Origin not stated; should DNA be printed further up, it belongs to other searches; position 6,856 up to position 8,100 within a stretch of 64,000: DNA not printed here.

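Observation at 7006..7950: Unusual fusion of a thioredoxin-like [2Fe-2S] ferredoxin with a YihX-type HAD phosphatase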

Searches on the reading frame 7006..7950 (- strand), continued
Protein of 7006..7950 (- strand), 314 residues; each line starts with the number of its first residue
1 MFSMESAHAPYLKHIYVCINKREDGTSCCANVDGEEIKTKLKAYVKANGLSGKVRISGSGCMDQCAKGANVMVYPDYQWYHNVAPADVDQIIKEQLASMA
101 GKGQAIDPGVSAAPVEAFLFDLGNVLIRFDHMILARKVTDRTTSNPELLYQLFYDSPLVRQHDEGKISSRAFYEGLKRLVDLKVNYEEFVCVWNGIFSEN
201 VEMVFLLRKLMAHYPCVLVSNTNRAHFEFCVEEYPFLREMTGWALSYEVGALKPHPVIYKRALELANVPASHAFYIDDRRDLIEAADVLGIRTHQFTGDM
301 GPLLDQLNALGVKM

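Call 43: find_related_loci(query=A1, collection=genome_contigs, flank=6000)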
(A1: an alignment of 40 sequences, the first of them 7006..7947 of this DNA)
Query A1 (313 aa) in genome_contigs; peptide patterns used: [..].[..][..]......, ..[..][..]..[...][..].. (x = any residue, [..] = any of these).
224 stretches matched a pattern; 196 encode a relative of the query (tblastn E <= 1e-3); the best 80 are kept; 80 distinct loci.
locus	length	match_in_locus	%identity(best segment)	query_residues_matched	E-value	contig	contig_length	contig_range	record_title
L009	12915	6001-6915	62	3-311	6e-131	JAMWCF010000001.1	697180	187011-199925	MAG: Candidatus Omnitrophota bacterium isolate JZ-2.bins.99.201901 NODE_8_length_697180_cov_2.509274, whole genome shotg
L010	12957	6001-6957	55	3-311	7e-117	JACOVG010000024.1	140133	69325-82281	MAG: Candidatus Omnitrophota bacterium isolate NC_groundwater_94_Ag_S2p5_63_724 S_2p5_S6_170907_scaffold_2129508, whole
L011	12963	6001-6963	52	2-311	3e-115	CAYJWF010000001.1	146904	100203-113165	MAG TPA_asm: uncultured Planctomycetia bacterium isolate ERP125453_co1_501 genome assembly, contig: NODE_37_length_14690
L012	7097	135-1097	52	3-311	8e-114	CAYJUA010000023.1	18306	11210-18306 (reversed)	MAG TPA_asm: uncultured Planctomycetia bacterium isolate ERP125453_co1_428 genome assembly, contig: NODE_3051_length_183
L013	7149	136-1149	51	3-311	5e-112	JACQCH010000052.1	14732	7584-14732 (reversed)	MAG: Candidatus Omnitrophota bacterium isolate NC_groundwater_963_Pr1_S-0.2um_59_43 Montesol18-Sp2_coassembly_scaffold_8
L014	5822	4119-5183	49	3-311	2e-110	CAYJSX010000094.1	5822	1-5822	MAG TPA_asm: uncultured Planctomycetia bacterium isolate ERP125453_co1_275 genome assembly, contig: NODE_18173_length_58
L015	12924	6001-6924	54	3-313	1e-109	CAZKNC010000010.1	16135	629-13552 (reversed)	MAG TPA_asm: uncultured Planctomycetia bacterium isolate binchicken_co95_84 genome assembly, contig: NODE_1715_length_16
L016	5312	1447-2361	55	3-311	6e-107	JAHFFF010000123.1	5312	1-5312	MAG: Candidatus Omnitrophota bacterium isolate nzgw286 NODE_13916_length_5313_cov_3.573190, whole genome shotgun sequenc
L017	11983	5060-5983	52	3-311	4e-104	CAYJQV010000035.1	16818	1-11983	MAG TPA_asm: uncultured Planctomycetia bacterium isolate ERP125453_co1_223 genome assembly, contig: NODE_3503_length_168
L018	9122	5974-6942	51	3-311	3e-104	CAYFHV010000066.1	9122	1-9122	MAG TPA_asm: uncultured Planctomycetia bacterium isolate ERP013524_co1_43 genome assembly, contig: NODE_1696_length_9122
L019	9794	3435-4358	51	2-311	9e-104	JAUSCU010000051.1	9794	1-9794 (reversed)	MAG: Candidatus Omnitrophota bacterium isolate E14_concoct.bin.167_sub E14_k141_330231, whole genome shotgun sequence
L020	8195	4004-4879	53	1-297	3e-100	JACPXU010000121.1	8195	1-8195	MAG: Candidatus Omnitrophota bacterium isolate NC_groundwater_845_Pr1_B-0.1um_65_10 Montesol18_Bp1_scaffold_1832153, who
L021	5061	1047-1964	44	3-313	3e-84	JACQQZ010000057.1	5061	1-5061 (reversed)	MAG: Candidatus Omnitrophota bacterium isolate NC_groundwater_1346_Ag_S-0.2um_57_22 S_p2_S4_coassembly_k141_1284672, who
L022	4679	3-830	48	45-311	4e-84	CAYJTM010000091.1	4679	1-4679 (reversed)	MAG TPA_asm: uncultured Planctomycetia bacterium isolate ERP125453_co1_224 genome assembly, contig: NODE_25038_length_46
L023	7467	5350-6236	53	3-307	2e-93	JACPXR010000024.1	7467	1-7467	MAG: Candidatus Omnitrophota bacterium isolate NC_groundwater_842_Pr1_B-0.1um_62_9 Montesol18_Bp1_scaffold_182504, whole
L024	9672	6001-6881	52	3-297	1e-60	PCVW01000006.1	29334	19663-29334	MAG: Candidatus Omnitrophica bacterium CG11_big_fil_rev_8_21_14_0_20_64_10 CG11_8_21_14_0.20_scaffold_766_c, whole genom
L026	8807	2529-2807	55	2-95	1e-29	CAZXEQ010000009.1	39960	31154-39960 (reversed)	MAG TPA_asm: uncultured bacterium isolate binchicken_co105_463 genome assembly, contig: NODE_1159_length_39960_cov_10.38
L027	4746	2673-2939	54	10-99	5e-25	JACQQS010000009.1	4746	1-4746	MAG: Candidatus Omnitrophota bacterium isolate NC_groundwater_1339_Ag_S-0.2um_49_42 S_p2_S4_coassembly_k141_383256, whol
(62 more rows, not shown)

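Call 50: search_protein_families(library=pfam, proteins=[L026:3-2510:+, L026:2532-2819:+, L026:2836-3690:-, L026:3808-5145:-, L026:5151-6641:-, L027:593-1378:+, L027:1366-1935:+, L027:1922-2647:+, L027:2652-2966:+, L027:3119-4588:-], max_evalue=0.001)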
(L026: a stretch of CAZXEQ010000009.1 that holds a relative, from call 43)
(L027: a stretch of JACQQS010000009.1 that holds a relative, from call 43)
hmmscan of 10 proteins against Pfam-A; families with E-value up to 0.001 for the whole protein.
L026:3-2510:+ (835 aa): 1 family
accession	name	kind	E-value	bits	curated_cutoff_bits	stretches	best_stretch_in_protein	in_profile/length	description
PF13229.12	Beta_helix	-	1.6e-08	34.8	25.9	1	68-210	19-141/158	Right handed beta helix region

L026:2532-2819:+ (95 aa): 2 families
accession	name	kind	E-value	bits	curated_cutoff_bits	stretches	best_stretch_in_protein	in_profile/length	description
PF06999.17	Suc_Fer-like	-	3.4e-07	31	34.9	1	5-94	93-181/191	Sucrase/ferredoxin-like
PF01257.25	2Fe-2S_thioredx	-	2.1e-05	24.8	24.8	1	21-90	72-143/145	Thioredoxin-like [2Fe-2S] ferredoxin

L026:2836-3690:- (284 aa): 1 family
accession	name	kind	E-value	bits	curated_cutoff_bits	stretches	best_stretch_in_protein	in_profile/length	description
PF02621.19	VitK2_biosynth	-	9.3e-74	248.5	26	1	13-270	2-252/252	Menaquinone biosynthesis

L026:3808-5145:- (445 aa): 3 families
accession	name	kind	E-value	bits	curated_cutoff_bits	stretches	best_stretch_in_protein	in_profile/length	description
PF19289.4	PmbA_TldD_3rd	-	1.9e-48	165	22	1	220-440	2-219/220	PmbA/TldA metallopeptidase C-terminal domain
PF19290.4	PmbA_TldD_2nd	-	2.6e-05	25.1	20.9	1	144-210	32-107/109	PmbA/TldA metallopeptidase central domain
PF01523.21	PmbA_TldD_1st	-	0.00015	22.3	20.9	1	25-80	2-57/65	PmbA/TldA metallopeptidase domain 1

L026:5151-6641:- (496 aa): 3 families
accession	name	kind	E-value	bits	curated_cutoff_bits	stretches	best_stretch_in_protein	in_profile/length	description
PF19289.4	PmbA_TldD_3rd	-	2.3e-34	118.9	22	1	250-477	5-203/220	PmbA/TldA metallopeptidase C-terminal domain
PF01523.21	PmbA_TldD_1st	-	3e-14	53.3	20.9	1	33-97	1-65/65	PmbA/TldA metallopeptidase domain 1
PF19290.4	PmbA_TldD_2nd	-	3.3e-06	27.9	20.9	1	128-237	3-103/109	PmbA/TldA metallopeptidase central domain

L027:593-1378:+ (261 aa): 2 families
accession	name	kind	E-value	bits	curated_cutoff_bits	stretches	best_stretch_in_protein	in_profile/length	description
PF01887.21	SAM_HAT_N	-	1.4e-53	181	26.3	1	7-150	1-142/145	SAM hydroxide adenosyltransferase N-terminal domain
PF20257.3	SAM_HAT_C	-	1.4e-18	67.5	25.5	1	176-256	1-84/84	SAM hydroxide adenosyltransferase C-terminal domain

L027:1366-1935:+ (189 aa): 1 family
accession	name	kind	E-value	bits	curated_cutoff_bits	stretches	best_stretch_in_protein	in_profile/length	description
PF00293.34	NUDIX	-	1.3e-18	67.8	21.1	1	44-141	3-106/134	NUDIX domain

L027:1922-2647:+ (241 aa): 2 families
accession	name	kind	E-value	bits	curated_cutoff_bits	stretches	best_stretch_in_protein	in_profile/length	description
PF03641.19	Lysine_decarbox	-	1.3e-34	119.6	27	1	84-214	1-131/131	Possible lysine decarboxylase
PF18306.6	LDcluster4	-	3.2e-15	56.5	26.3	1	42-155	3-114/151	SLOG cluster4 family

L027:2652-2966:+ (104 aa): 1 family
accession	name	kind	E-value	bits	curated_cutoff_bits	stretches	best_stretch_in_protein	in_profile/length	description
PF07845.16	DUF1636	-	0.00018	22.3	31.6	1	15-69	7-61/117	Protein of unknown function (DUF1636)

L027:3119-4588:- (489 aa): 8 families
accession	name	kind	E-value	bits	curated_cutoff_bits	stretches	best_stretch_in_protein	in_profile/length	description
PF04963.19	Sigma54_CBD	-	1.5e-56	191.5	22.9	1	126-312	5-185/185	Sigma-54 factor, core binding domain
PF04552.19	Sigma54_DBD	-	1e-53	181.8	22.8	1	327-485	2-160/160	Sigma-54, DNA binding domain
PF00309.25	Sigma54_AID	-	1.5e-14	54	23.8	1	8-51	3-46/46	Sigma-54 factor, Activator interacting domain (AID)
PF13384.12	HTH_23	-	1.1e-05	25.5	24.6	0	377-396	20-39/50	Homeodomain-like domain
PF08281.18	Sigma70_r4_2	-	2.4e-05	24.3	25.7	0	235-257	25-47/54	Sigma-70, region 4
PF13730.12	HTH_36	-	3e-05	24.2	25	0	377-396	28-47/55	Helix-turn-helix domain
PF13518.12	HTH_28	-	5.2e-05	23.7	25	0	233-269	9-50/52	Helix-turn-helix domain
PF01418.23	HTH_6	-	0.00048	20.5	28.3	0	141-196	9-59/77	Helix-turn-helix domain, rpiR family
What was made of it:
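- One stand-alone Omnitrophota ferredoxin relative also lies next to a VitK2_biosynth gene (L026; call 50).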

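Call 51: search_protein_representatives(alignment_id=A1)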
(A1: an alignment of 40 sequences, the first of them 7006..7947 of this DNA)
Query: 40 sequences, 313 profile positions. Proteins with E-value up to 0.001 (for the whole library): 31326; up to 1e-10: 12487; up to 1e-30: 976. The best 150 are listed.
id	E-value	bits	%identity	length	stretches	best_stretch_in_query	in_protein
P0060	1.2e-151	520.7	-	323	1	1-309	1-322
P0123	3.0e-117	407.6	-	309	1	1-304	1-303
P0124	4.8e-90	318.3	-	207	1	111-310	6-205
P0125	3.4e-79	282.6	-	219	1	132-311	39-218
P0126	8.4e-76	271.5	-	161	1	150-309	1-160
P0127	5.6e-60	219.5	-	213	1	110-309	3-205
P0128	6.2e-60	219.4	-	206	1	111-310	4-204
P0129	4.1e-58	213.3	-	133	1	178-306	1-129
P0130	1.1e-57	211.9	-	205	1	112-310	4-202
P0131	1.3e-57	211.7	-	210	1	107-309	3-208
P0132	2.7e-57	210.7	-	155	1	1-155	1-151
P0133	3.5e-56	207.0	-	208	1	110-306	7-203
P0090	9.8e-56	205.5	-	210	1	113-306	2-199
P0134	7.0e-55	202.7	-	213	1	111-309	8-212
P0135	1.4e-54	201.7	-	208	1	111-309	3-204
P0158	3.1e-51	190.8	-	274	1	103-308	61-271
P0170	4.7e-49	183.6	-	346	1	105-309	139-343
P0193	1.4e-47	178.8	-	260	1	107-309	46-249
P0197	3.1e-47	177.6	-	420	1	110-306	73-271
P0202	1.1e-46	175.9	-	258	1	103-310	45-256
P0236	1.8e-44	168.5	-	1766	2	85-298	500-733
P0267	1.3e-42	162.5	-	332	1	109-310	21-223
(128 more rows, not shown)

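Call 52: search_protein_families(library=pfam, proteins=[P0170, P0197, P0236, P0267, P0158, P0193, P0202, P0123, P0132, P0124], max_evalue=0.01)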
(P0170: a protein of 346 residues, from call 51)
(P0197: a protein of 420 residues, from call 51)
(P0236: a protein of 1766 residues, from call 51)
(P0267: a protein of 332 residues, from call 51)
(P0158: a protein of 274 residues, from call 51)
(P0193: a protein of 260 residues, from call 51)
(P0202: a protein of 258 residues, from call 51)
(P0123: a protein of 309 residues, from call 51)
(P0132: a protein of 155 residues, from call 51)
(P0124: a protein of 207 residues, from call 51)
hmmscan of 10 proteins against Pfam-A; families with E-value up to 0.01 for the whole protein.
P0170 (346 aa): 7 families
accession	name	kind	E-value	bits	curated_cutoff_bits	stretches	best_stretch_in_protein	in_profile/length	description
PF00583.31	Acetyltransf_1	-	1.1e-15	58.3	20.7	1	25-130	8-116/116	Acetyltransferase (GNAT) family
PF00702.32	Hydrolase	-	1.6e-12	48.7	26.4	1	148-321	2-190/191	haloacid dehalogenase-like hydrolase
PF13508.13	Acetyltransf_7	-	2e-12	47.7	27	1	53-131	6-83/84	Acetyltransferase (GNAT) domain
PF13673.13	Acetyltransf_10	-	2.7e-07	31.1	23.6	1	46-131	27-108/128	Acetyltransferase (GNAT) domain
PF13419.12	HAD_2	-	3.3e-05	24.5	23.8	1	236-322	85-172/178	Haloacid dehalogenase-like hydrolase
PF08445.16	FR47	-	0.0034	17.8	22.1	1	51-131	2-78/86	FR47-like protein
PF13527.13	Acetyltransf_9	-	0.0096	16.4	25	0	73-130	72-124/127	Acetyltransferase (GNAT) domain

P0197 (420 aa): 2 families
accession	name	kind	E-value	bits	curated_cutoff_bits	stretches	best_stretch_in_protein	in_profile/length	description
PF00702.32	Hydrolase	-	4.6e-07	30.9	26.4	1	77-241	2-179/191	haloacid dehalogenase-like hydrolase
PF13242.12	Hydrolase_like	-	0.0022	18.3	22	1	214-261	2-50/75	HAD-hyrolase-like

P0236 (1766 aa): 8 families
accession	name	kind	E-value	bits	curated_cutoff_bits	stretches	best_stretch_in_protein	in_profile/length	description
PF02446.23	Glyco_hydro_77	-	2.4e-74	251.4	25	1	7-497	45-460/465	4-alpha-glucanotransferase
PF08323.17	Glyco_transf_5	-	2.3e-28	100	22.7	1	1012-1309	2-237/239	Starch synthase catalytic domain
PF00702.32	Hydrolase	-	1.2e-15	58.9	26.4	2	526-714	1-182/191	haloacid dehalogenase-like hydrolase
PF13419.12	HAD_2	-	2.1e-10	41.4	23.8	1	620-728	69-177/178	Haloacid dehalogenase-like hydrolase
PF00534.26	Glycos_transf_1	-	7.9e-05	22.7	26.4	1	1487-1563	57-135/172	Glycosyl transferases group 1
PF13579.12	Glyco_trans_4_4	-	0.00088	20.1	29.7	1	1024-1059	1-36/158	Glycosyl transferase 4-like domain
PF13439.12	Glyco_transf_4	-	0.0018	18.7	28.5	0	1024-1057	2-35/170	Glycosyltransferase Family 4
PF12689.13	Acid_PPase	-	0.0061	16.9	27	0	896-988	74-163/169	Acid Phosphatase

P0267 (332 aa): 2 families
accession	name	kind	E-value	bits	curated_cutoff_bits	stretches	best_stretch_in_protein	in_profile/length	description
PF13419.12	HAD_2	-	1.1e-06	29.3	23.8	1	107-205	78-176/178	Haloacid dehalogenase-like hydrolase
PF00702.32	Hydrolase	-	3.6e-05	24.7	26.4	1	107-192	97-182/191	haloacid dehalogenase-like hydrolase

P0158 (274 aa): 3 families
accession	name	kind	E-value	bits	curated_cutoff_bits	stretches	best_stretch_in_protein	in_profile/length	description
PF00702.32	Hydrolase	-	1.3e-13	52.2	26.4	1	75-249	1-189/191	haloacid dehalogenase-like hydrolase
PF13419.12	HAD_2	-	7.7e-06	26.6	23.8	1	158-254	79-175/178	Haloacid dehalogenase-like hydrolase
PF13242.12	Hydrolase_like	-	0.0043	17.4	22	1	212-254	2-45/75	HAD-hyrolase-like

P0193 (260 aa): 1 family
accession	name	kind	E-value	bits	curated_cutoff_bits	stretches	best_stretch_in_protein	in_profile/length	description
PF00702.32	Hydrolase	-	3.9e-08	34.4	26.4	1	52-228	1-191/191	haloacid dehalogenase-like hydrolase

P0202 (258 aa): 3 families
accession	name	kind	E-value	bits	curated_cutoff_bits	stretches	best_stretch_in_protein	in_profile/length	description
PF00702.32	Hydrolase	-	3.7e-12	47.5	26.4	1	56-234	2-191/191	haloacid dehalogenase-like hydrolase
PF13419.12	HAD_2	-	9e-12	45.9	23.8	1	138-237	77-175/178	Haloacid dehalogenase-like hydrolase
PF06888.18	Put_Phosphatase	-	0.00048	20.1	27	1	112-187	44-120/234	Putative Phosphatase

P0123 (309 aa): 5 families
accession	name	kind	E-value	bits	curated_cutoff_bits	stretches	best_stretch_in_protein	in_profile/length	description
PF00702.32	Hydrolase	-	4e-10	40.9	26.4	1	112-287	1-191/191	haloacid dehalogenase-like hydrolase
PF13419.12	HAD_2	-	0.00022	21.9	23.8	1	217-289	102-174/178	Haloacid dehalogenase-like hydrolase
PF06999.17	Suc_Fer-like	-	0.00042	20.9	34.9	1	5-94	92-180/191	Sucrase/ferredoxin-like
PF13242.12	Hydrolase_like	-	0.0012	19.2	22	1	248-289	2-44/75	HAD-hyrolase-like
PF01257.25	2Fe-2S_thioredx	-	0.0018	18.6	24.8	1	23-91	73-143/145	Thioredoxin-like [2Fe-2S] ferredoxin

P0132 (155 aa): 2 families
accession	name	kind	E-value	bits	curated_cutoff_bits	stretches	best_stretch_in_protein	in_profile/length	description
PF01257.25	2Fe-2S_thioredx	-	0.00012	22.4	24.8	1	10-91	66-143/145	Thioredoxin-like [2Fe-2S] ferredoxin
PF06999.17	Suc_Fer-like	-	0.00014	22.5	34.9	1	5-94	92-180/191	Sucrase/ferredoxin-like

P0124 (207 aa): 2 families
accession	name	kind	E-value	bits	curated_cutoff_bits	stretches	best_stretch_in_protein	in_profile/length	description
PF00702.32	Hydrolase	-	8.1e-14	52.9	26.4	1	8-183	1-191/191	haloacid dehalogenase-like hydrolase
PF13419.12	HAD_2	-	3e-11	44.2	23.8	1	63-186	46-175/178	Haloacid dehalogenase-like hydrolase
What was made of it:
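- On YihX equivalog (alpha-D-glucose-1-phosphatase, NF006991): The only circumstantial hint is that one relative of this HAD type is fused to GH77 and starch synthase (P0236; call 52).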

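Call 54: find_encoding_contigs(protein=P0088, flank=2500, max_places=1)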
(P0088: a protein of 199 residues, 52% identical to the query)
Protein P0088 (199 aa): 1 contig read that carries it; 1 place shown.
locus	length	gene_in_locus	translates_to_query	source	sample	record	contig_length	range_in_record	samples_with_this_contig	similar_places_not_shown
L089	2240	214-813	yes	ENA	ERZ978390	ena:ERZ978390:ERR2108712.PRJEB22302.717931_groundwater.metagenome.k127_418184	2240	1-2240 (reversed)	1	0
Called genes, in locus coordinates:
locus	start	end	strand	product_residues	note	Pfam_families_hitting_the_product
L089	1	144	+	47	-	?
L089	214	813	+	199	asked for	PF00702:Hydrolase, PF13419:HAD_2 (weak)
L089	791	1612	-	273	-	-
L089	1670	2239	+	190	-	?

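Call 55: find_encoding_contigs(protein=P0085, flank=2500, max_places=1)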
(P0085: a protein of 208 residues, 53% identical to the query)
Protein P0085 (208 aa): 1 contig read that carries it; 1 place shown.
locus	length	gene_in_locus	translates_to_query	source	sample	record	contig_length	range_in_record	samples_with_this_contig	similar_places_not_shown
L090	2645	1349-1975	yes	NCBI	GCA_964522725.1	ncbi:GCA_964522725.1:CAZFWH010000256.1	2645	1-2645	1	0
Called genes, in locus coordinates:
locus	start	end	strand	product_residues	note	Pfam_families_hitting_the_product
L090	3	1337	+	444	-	?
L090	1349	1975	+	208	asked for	PF00702:Hydrolase, PF13419:HAD_2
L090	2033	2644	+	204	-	?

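Call 56: find_encoding_contigs(protein=P0089, flank=2500, max_places=1)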
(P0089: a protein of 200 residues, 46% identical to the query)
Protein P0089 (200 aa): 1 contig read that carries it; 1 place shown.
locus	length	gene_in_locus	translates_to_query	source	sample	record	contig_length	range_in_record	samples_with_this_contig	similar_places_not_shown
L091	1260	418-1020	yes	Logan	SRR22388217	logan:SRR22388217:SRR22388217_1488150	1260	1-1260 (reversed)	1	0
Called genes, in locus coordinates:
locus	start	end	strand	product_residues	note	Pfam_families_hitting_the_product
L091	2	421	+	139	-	?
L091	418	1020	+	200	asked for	PF00702:Hydrolase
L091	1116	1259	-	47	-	?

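Call 67: search_protein_families(library=pfam, alignment_id=A2, max_evalue=0.0001)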
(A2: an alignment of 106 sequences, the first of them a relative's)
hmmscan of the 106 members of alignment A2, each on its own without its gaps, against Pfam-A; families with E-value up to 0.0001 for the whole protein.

A. member 1, L026:3-2510:+ (835 aa): 1 family
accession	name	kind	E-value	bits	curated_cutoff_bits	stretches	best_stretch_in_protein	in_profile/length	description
PF13229.12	Beta_helix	-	1.6e-08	34.8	25.9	1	68-210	19-141/158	Right handed beta helix region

B. families by the number of members that match (of 106 scanned): 108 families (the first 25 are shown)
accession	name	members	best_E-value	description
PF00107.32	ADH_zinc_N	8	1.3e-36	Zinc-binding dehydrogenase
PF08240.17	ADH_N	8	1.5e-29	Alcohol dehydrogenase GroES-like domain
PF13602.12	ADH_zinc_N_2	8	2.4e-27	Zinc-binding dehydrogenase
PF13369.12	Transglut_core2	6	5.3e-55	Transglutaminase-like superfamily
PF13371.12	TPR_9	6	3.4e-18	Tetratricopeptide repeat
PF04338.18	DUF481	5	1.7e-50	Protein of unknown function, DUF481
PF00730.31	HhH-GPD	5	2.9e-25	HhH-GPD superfamily base excision DNA repair protein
PF00218.27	IGPS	5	6.1e-15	Indole-3-glycerol phosphate synthase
PF00633.29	HHH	4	9.9e-07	Helix-hairpin-helix motif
PF00572.24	Ribosomal_L13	3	6.5e-48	Ribosomal protein L13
PF02754.22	CCG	3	5.8e-24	Cysteine-rich domain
PF13183.11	Fer4_8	3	1.9e-12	4Fe-4S dicluster domain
PF13534.11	Fer4_17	3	2.4e-10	4Fe-4S dicluster domain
PF12838.12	Fer4_7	3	2.2e-09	4Fe-4S dicluster domain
PF13484.11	Fer4_16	3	2.2e-08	4Fe-4S double cluster binding domain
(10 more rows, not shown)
